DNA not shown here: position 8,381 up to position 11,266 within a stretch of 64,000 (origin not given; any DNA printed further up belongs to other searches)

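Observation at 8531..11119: Family-B DNA polymerase with intact polymerase motifs but a degenerate 3'-5' exonuclease Exo I motif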

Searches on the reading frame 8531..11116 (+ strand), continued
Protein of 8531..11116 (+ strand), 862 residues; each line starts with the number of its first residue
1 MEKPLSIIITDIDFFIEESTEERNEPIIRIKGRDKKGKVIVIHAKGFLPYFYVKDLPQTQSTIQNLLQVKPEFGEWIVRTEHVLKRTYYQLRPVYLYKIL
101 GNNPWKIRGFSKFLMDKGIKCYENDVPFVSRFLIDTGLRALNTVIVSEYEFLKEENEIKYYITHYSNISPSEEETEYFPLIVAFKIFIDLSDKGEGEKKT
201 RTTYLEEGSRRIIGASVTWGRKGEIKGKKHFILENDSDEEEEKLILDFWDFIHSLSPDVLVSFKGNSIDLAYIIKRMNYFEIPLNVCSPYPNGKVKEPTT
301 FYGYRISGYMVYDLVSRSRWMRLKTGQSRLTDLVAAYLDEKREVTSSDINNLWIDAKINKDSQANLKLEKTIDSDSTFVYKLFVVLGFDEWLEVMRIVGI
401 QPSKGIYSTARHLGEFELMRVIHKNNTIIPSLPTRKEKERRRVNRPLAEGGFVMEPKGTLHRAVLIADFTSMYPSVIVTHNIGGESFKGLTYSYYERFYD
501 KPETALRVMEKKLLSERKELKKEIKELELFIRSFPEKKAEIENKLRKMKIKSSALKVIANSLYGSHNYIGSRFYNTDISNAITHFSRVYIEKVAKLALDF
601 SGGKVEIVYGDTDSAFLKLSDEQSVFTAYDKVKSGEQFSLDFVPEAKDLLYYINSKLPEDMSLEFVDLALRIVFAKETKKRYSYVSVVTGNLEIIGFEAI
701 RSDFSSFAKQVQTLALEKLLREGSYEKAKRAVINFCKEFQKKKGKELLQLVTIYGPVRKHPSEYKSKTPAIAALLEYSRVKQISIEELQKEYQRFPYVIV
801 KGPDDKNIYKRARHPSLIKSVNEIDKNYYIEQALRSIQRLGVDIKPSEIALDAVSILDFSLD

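Call 6: find_homologous_proteins(query=window:8531-11116:+, max_evalue=1e-10)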
Query window:8531-11116:+ (862 aa): 162 proteins with E <= 1e-10 among 8000 candidates; the best 120 are listed.
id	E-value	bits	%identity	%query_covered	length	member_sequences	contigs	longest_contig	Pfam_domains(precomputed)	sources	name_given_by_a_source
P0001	0.0e+0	1918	100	100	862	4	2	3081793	PF00136.27,PF03104.26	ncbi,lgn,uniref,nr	ncbi:MAG: DNA-directed DNA polymerase [Candidatus Heimdallarchaeum aukensis]|uniref:DNA-directed DNA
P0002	0.0e+0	1786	95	100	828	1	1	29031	PF00136.27,PF03104.26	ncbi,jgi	ncbi:MAG: DNA polymerase domain-containing protein [Candidatus Heimdallarchaeaceae archaeon]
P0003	0.0e+0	1785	92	100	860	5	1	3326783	PF00136.27,PF03104.26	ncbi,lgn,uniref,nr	ncbi:MAG: hypothetical protein K9W46_00305 [Candidatus Heimdallarchaeum endolithica]|uniref:DNA-dire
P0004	0.0e+0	1050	55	99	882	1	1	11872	PF00136.27,PF03104.26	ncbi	-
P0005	2.0e-287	974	60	81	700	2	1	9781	PF00136.27,PF10108.16,PF03104.26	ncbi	ncbi:MAG: DNA polymerase domain-containing protein, partial [Candidatus Heimdallarchaeaceae archaeon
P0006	1.1e-266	905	49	99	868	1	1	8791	PF00136.27,PF03104.26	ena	-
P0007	4.1e-264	897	49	99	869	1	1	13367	PF00136.27,PF03104.26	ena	-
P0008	1.0e-263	896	49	100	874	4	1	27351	PF00136.27,PF03104.26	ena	-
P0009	1.5e-263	895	48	100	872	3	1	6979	PF00136.27,PF03104.26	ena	-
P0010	2.3e-263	894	48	100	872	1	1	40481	PF00136.27,PF03104.26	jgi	jgi:DNA polymerase I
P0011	4.9e-263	893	48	99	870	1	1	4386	PF00136.27,PF03104.26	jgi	jgi:DNA polymerase I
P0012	3.5e-262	890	48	98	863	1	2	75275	PF00136.27,PF03104.26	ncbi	ncbi:MAG: DNA polymerase domain-containing protein [Candidatus Heimdallarchaeaceae archaeon]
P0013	2.8e-261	887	48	100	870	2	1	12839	PF00136.27,PF03104.26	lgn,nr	nr:hypothetical protein [Asgard group archaeon]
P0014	7.9e-261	886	47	99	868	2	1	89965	PF00136.27,PF03104.26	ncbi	-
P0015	2.8e-260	884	48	100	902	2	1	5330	PF00136.27,PF03104.26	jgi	-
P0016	3.7e-260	884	49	99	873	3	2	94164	PF00136.27,PF03104.26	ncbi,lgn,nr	ncbi:MAG: hypothetical protein GOP50_00140 [Candidatus Heimdallarchaeota archaeon]|nr:hypothetical p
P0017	1.1e-258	879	48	99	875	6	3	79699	PF00136.27,PF03104.26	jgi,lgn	-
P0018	1.2e-258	879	48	99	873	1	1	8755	PF00136.27,PF03104.26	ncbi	-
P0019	4.0e-258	877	48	100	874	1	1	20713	PF00136.27,PF03104.26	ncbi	-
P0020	5.6e-258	877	47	99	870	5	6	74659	PF00136.27,PF03104.26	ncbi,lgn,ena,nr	ncbi:MAG: hypothetical protein H7645_08450 [Candidatus Heimdallarchaeota archaeon]|nr:hypothetical p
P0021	6.8e-258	876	48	99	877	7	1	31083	PF00136.27,PF03104.26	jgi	-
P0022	9.3e-258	876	48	97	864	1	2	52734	PF00136.27,PF10108.16,PF03104.26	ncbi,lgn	-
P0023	4.9e-257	873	47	99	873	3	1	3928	PF00136.27,PF03104.26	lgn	-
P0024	5.1e-257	873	48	100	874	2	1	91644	PF00136.27,PF03104.26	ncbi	-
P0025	5.1e-257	873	47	99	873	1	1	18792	PF00136.27,PF03104.26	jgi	jgi:DNA polymerase I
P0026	5.7e-257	873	48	99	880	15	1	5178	PF00136.27,PF03104.26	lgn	-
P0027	7.7e-257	873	48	100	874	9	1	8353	PF00136.27,PF03104.26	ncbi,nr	ncbi:MAG: DNA polymerase [Candidatus Heimdallarchaeota archaeon AB_125]|nr:MAG: DNA polymerase [Cand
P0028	1.3e-256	872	48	100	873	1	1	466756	PF00136.27,PF03104.26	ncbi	-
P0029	3.5e-256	871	48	100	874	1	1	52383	PF00136.27,PF03104.26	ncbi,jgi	ncbi:MAG: DNA polymerase domain-containing protein [Candidatus Heimdallarchaeaceae archaeon]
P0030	3.0e-255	868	48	100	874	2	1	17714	PF00136.27,PF03104.26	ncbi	-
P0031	4.5e-255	867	48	100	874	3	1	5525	PF00136.27,PF03104.26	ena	-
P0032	5.0e-255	867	48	100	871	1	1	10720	PF00136.27,PF03104.26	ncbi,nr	ncbi:MAG: hypothetical protein KGD64_08305 [Candidatus Heimdallarchaeota archaeon]|nr:hypothetical p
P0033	5.6e-254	863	47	100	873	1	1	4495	PF00136.27,PF03104.26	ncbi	-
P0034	1.3e-253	862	48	95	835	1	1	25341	PF00136.27,PF10108.16,PF03104.26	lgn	-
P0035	1.1e-249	849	47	98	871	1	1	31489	PF00136.27,PF03104.26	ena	-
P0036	1.3e-247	842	47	100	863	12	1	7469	PF00136.27,PF03104.26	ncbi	-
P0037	1.6e-225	769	47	88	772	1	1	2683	PF00136.27,PF03104.26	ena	-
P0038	1.8e-185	637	46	77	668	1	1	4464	PF00136.27,PF03104.26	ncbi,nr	ncbi:MAG: hypothetical protein H7644_09060, partial [Candidatus Heimdallarchaeota archaeon]|nr:hypot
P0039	5.8e-182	625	45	73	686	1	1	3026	PF00136.27,PF03104.26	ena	-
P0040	7.3e-166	572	53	56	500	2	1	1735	PF00136.27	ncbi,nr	ncbi:MAG: hypothetical protein H7647_10885 [Candidatus Heimdallarchaeota archaeon]|nr:hypothetical p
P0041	2.8e-139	484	34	98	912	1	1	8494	PF00136.27,PF10108.16,PF03104.26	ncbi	-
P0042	1.4e-138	482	34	98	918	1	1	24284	PF00136.27,PF13482.13,PF10108.16,PF03104.26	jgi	jgi:DNA polymerase I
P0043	2.4e-138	481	46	56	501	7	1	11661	PF00136.27,PF03104.26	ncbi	ncbi:MAG: 3'-5' exonuclease, partial [Candidatus Heimdallarchaeaceae archaeon]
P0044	2.8e-138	481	34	98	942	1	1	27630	PF00136.27,PF03104.26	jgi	jgi:DNA polymerase I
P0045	1.1e-137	479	35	98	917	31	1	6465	PF00136.27,PF10108.16,PF03104.26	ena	-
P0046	3.5e-137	477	33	98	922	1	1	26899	PF00136.27,PF13482.13,PF10108.16,PF03104.26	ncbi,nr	ncbi:MAG: hypothetical protein FK733_00465 [Asgard group archaeon]|nr:hypothetical protein [Asgard g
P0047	6.8e-137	476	35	98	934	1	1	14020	PF00136.27,PF10108.16,PF03104.26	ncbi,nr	ncbi:MAG: hypothetical protein FK734_13595 [Asgard group archaeon]|nr:hypothetical protein [Asgard g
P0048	1.7e-136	475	32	98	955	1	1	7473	PF00136.27,PF10108.16,PF03104.26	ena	-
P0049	1.5e-135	472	33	98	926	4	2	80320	PF00136.27,PF10108.16,PF03104.26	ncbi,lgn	-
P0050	9.1e-135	469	34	98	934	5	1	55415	PF00136.27,PF10108.16,PF03104.26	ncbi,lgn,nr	ncbi:MAG: hypothetical protein KGD59_11960 [Candidatus Heimdallarchaeota archaeon]|nr:hypothetical p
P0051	1.2e-134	469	34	98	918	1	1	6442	PF00136.27,PF10108.16,PF03104.26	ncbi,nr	ncbi:MAG: hypothetical protein FK732_03865 [Asgard group archaeon]|nr:hypothetical protein [Asgard g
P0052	6.5e-134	466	33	98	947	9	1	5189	PF00136.27,PF10108.16,PF03104.26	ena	-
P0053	1.0e-133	465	34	99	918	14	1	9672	PF00136.27,PF13482.13,PF10108.16,PF03104.26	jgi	-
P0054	2.0e-133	465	34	98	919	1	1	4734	PF00136.27,PF13482.13,PF10108.16,PF03104.26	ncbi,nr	ncbi:MAG: hypothetical protein FK731_07700 [Asgard group archaeon]|nr:hypothetical protein [Asgard g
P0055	2.3e-133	464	33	98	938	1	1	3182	PF00136.27,PF10108.16,PF03104.26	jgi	jgi:DNA polymerase I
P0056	4.8e-133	463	33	98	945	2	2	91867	PF00136.27,PF10108.16,PF03104.26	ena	-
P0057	2.5e-132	461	33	98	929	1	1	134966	PF00136.27,PF10108.16,PF03104.26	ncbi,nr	ncbi:MAG: hypothetical protein GF308_05645 [Candidatus Heimdallarchaeota archaeon]|nr:hypothetical p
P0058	2.5e-131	458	31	98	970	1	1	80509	PF00136.27,PF03104.26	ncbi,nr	ncbi:MAG: hypothetical protein JXA54_00130 [Candidatus Heimdallarchaeota archaeon]|nr:hypothetical p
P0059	8.2e-131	456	34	98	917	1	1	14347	PF00136.27,PF10108.16,PF03104.26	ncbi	-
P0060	1.0e-130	456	33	97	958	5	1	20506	PF00136.27,PF10108.16,PF03104.26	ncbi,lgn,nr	ncbi:MAG: hypothetical protein EAX90_14675 [Candidatus Heimdallarchaeota archaeon]|nr:hypothetical p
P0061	1.1e-130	455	33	98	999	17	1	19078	PF00136.27,PF03104.26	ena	-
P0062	2.0e-130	455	31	99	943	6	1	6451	PF00136.27,PF10108.16,PF03104.26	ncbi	-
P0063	3.3e-130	454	33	98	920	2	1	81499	PF00136.27,PF13482.13,PF10108.16,PF03104.26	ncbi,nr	ncbi:MAG: hypothetical protein EAX90_07765 [Candidatus Heimdallarchaeota archaeon]|nr:hypothetical p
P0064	1.4e-129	452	32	98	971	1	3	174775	PF00136.27,PF03104.26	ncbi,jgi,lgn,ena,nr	ncbi:MAG TPA: DNA-directed DNA polymerase [Candidatus Bathyarchaeia archaeon]|nr:DNA-directed DNA po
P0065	1.5e-129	452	32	98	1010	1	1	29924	PF00136.27,PF03104.26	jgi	jgi:DNA polymerase I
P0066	5.2e-129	450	32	98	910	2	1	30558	PF00136.27,PF13482.13,PF10108.16,PF03104.26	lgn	-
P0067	2.4e-128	448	32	98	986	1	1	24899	PF00136.27,PF10108.16,PF03104.26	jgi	-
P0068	5.6e-128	447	33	98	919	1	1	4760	PF00136.27,PF10108.16,PF03104.26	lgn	-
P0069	1.2e-127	445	34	94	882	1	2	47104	PF00136.27,PF13482.13,PF10108.16,PF03104.26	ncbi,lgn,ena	-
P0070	1.7e-126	442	32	98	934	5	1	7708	PF00136.27,PF10108.16,PF03104.26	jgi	jgi:DNA polymerase I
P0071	2.2e-126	441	32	98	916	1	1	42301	PF00136.27,PF10108.16,PF03104.26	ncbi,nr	ncbi:MAG: hypothetical protein FK730_06760 [Asgard group archaeon]|nr:hypothetical protein [Asgard g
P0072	3.8e-126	440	31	98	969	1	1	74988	PF00136.27,PF03104.26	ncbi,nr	ncbi:MAG: hypothetical protein FK733_06575 [Asgard group archaeon]|nr:hypothetical protein [Asgard g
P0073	1.4e-125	439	31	98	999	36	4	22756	PF00136.27,PF03104.26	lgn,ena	-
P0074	4.4e-125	437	33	98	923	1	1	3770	PF00136.27,PF10108.16,PF03104.26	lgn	-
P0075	6.2e-125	436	31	98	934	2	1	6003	PF00136.27,PF03104.26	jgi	-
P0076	1.4e-124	435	33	94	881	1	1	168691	PF00136.27,PF13482.13,PF10108.16,PF03104.26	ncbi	-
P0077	1.5e-124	435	32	97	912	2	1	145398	PF00136.27,PF13482.13,PF10108.16,PF03104.26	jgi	-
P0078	3.0e-124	434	32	97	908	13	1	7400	PF00136.27,PF13482.13,PF10108.16,PF03104.26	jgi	-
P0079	1.2e-123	432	32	98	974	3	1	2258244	PF00136.27,PF03104.26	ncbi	-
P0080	2.7e-123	431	32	98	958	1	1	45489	PF00136.27,PF03104.26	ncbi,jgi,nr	ncbi:MAG: hypothetical protein FK734_03245 [Asgard group archaeon]|nr:hypothetical protein [Asgard g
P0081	3.0e-123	431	33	98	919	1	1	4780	PF00136.27,PF10108.16,PF03104.26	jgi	jgi:DNA polymerase I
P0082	3.3e-123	431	33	91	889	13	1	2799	PF00136.27,PF10108.16,PF03104.26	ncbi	ncbi:MAG: DNA polymerase domain-containing protein, partial [Candidatus Heimdallarchaeota archaeon]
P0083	7.6e-123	430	32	98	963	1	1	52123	PF00136.27,PF03104.26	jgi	jgi:DNA polymerase I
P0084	1.1e-122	429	33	98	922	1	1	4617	PF00136.27,PF10108.16,PF03104.26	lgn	-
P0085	1.4e-122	429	32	98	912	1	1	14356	PF00136.27,PF13482.13,PF10108.16,PF03104.26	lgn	-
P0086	1.1e-121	426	31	98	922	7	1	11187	PF00136.27,PF10108.16,PF03104.26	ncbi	-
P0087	1.5e-120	422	36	97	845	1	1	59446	PF00136.27,PF10108.16,PF03104.26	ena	-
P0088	2.0e-120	422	34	89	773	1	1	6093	PF00136.27,PF10108.16,PF03104.26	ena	-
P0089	2.5e-117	411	33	97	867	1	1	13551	PF00136.27,PF03104.26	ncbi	ncbi:MAG: DNA polymerase domain-containing protein [Candidatus Odinarchaeota archaeon]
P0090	2.2e-115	405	34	83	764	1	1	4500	PF00136.27,PF10108.16,PF03104.26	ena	-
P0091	7.6e-109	383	30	98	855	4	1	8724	PF00136.27,PF10108.16,PF03104.26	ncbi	ncbi:MAG: DNA polymerase domain-containing protein [Candidatus Hodarchaeales archaeon]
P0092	2.3e-108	382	33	88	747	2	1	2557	PF00136.27,PF10108.16,PF03104.26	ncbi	ncbi:MAG: DNA polymerase domain-containing protein, partial [Candidatus Hodarchaeales archaeon]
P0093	4.8e-106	374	31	98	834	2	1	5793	PF00136.27,PF03104.26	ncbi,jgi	ncbi:MAG: DNA polymerase domain-containing protein [Candidatus Hodarchaeales archaeon]|jgi:DNA polym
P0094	5.2e-106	374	35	76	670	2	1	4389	PF00136.27,PF10108.16,PF03104.26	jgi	jgi:DNA polymerase I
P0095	1.0e-102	363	29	98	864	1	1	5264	PF00136.27,PF10108.16,PF03104.26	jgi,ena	-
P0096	1.6e-93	333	32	78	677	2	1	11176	PF00136.27,PF10108.16,PF03104.26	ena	-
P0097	7.3e-92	327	36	60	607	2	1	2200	PF00136.27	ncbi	ncbi:MAG: DNA polymerase domain-containing protein, partial [Candidatus Heimdallarchaeota archaeon]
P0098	5.3e-84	301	30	73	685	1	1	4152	PF00136.27,PF03104.26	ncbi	ncbi:MAG: hypothetical protein EU548_05935, partial [Promethearchaeota archaeon]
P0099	3.3e-79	285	34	54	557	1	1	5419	PF00136.27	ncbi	ncbi:MAG: DNA polymerase domain-containing protein, partial [Candidatus Thorarchaeota archaeon]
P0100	2.4e-64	236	31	56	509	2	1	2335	PF00136.27,PF03104.26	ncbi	ncbi:MAG: 3'-5' exonuclease, partial [Candidatus Heimdallarchaeota archaeon]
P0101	4.0e-47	179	27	98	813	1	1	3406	PF00136.27,PF13482.13,PF10108.16,PF03104.26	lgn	-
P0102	6.8e-46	175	28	89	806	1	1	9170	PF00136.27,PF13482.13,PF10108.16,PF03104.26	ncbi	-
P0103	5.5e-42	162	27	98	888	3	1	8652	PF00136.27,PF10108.16,PF03104.26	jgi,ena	-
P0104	2.2e-41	160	26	96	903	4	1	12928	PF00136.27,PF10108.16,PF03104.26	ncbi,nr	ncbi:MAG: hypothetical protein FJY76_00490 [Candidatus Aenigmarchaeota archaeon]|nr:hypothetical pro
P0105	5.7e-41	159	26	97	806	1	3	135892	PF00136.27,PF03104.26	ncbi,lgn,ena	-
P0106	1.2e-40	158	28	84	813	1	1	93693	PF00136.27,PF10108.16,PF03104.26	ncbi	-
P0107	4.5e-40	156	26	94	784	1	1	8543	PF00136.27,PF13482.13,PF10108.16,PF03104.26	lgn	-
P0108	9.4e-40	155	27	93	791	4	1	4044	PF00136.27,PF10108.16,PF03104.26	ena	-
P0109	6.4e-39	152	30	44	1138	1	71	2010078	PF00136.27,PF13482.13,PF14528.12,PF10108.16,PF03104.26,PF14890.12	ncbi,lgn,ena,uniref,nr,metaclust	ncbi:DNA polymerase domain-containing protein [Thermococcus barophilus]|uniref:DNA polymerase n=1 Ta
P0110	7.5e-39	152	26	96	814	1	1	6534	PF00136.27,PF13482.13,PF03104.26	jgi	jgi:DNA polymerase, archaea type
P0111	2.7e-37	147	26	98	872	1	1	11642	PF00136.27,PF10108.16,PF03104.26,PF20286.4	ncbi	-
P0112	4.8e-37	146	26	96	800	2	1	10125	PF00136.27,PF13482.13,PF10108.16,PF03104.26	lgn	-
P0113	1.5e-36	144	25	94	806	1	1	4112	PF00136.27,PF13482.13,PF03104.26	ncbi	ncbi:MAG: DNA-directed DNA polymerase [Candidatus Micrarchaeota archaeon]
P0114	5.0e-35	139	28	70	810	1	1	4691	PF00136.27,PF03104.26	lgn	-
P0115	4.6e-34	136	26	97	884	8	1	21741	PF00136.27,PF03104.26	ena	-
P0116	1.4e-31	128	26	97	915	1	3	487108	PF00136.27,PF10108.16,PF03104.26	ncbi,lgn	-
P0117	3.0e-31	127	30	34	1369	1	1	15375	PF00136.27,PF13482.13,PF14528.12,PF18714.7,PF03104.26,PF14890.12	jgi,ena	-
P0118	4.2e-31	126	26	97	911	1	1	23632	PF00136.27,PF10108.16,PF03104.26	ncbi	-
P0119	5.7e-31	126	26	97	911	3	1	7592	PF00136.27,PF10108.16,PF03104.26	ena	-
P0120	6.5e-28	116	26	76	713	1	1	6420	PF00136.27,PF10108.16,PF03104.26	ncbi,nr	ncbi:DNA polymerase [Candidatus Micrarchaeota archaeon]|nr:DNA polymerase [Candidatus Micrarchaeota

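Call 32: predict_structure(alignment_id=A1)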
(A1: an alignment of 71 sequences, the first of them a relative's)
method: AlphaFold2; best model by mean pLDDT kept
length: 862 residues; sequences in the alignment: 71
mean_pLDDT: 90.3   pTM: 0.86
mean pLDDT of the five models: 90.3, 89.6, 89.3, 88.4, 88.2
residues with pLDDT >= 90: 609; 70-90: 217; 50-70: 25; < 50: 11
segments of 3 or more residues with pLDDT < 50: 852-862
pLDDT, mean of each block of 10 residues (from residue 1): 89 87 85 94 97 83 72 88 95 94 93 90 96 97 96 93 97 86 95 60 76 97 94 94 98 96 93 95 95 88 93 83 79 90 86 91 93 95 90 94 92 95 96 93 85 88 96 94 93 93 95 94 91 85 90 93 88 93 93 96 94 94 97 93 97 95 95 89 95 85 87 95 94 94 90 88 88 94 85 89 81 92 92 90 85 46 37
secondary structure, 60 per line:
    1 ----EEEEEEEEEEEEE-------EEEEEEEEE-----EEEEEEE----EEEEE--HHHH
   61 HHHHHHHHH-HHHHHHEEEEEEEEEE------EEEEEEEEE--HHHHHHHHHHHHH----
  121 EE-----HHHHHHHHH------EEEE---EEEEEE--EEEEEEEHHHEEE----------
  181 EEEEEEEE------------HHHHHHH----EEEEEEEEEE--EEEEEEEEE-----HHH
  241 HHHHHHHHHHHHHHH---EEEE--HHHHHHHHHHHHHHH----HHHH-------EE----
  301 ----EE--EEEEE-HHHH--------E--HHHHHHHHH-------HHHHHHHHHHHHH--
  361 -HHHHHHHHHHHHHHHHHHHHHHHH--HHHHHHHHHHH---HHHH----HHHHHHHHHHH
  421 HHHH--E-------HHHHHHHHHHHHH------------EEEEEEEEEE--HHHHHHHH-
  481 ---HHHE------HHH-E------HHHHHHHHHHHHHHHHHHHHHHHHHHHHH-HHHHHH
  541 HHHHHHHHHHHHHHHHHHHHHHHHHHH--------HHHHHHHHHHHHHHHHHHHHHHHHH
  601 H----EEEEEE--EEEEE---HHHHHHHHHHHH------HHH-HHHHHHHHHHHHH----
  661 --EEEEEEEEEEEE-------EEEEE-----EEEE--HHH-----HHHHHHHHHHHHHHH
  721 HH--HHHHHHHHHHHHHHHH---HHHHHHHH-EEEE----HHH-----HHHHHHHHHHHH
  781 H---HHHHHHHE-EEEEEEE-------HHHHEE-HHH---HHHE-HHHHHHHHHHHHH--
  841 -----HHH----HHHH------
elements in order (helices of 4 or more, strands of 3 or more residues): E5-17 E25-33 E39-45 E50-54 H57-69 H71-76 E77-86 E93-101 H104-116 H128-136 E143-146 E150-155 E158-164 E168-170 E181-188 H201-207 E212-221 E224-232 H238-255 E259-262 H265-279 H284-287 E309-313 H315-318 H330-338 H346-358 H362-385 H388-398 H402-405 H410-424 H435-447 E460-469 H472-479 H505-533 H535-567 H576-601 E606-611 E614-618 H622-633 H644-656 E663-674 E682-686 E692-695 H706-722 H725-740 H744-751 E753-756 H769-781 H785-791 E794-800 H808-811 H826-838 H853-856
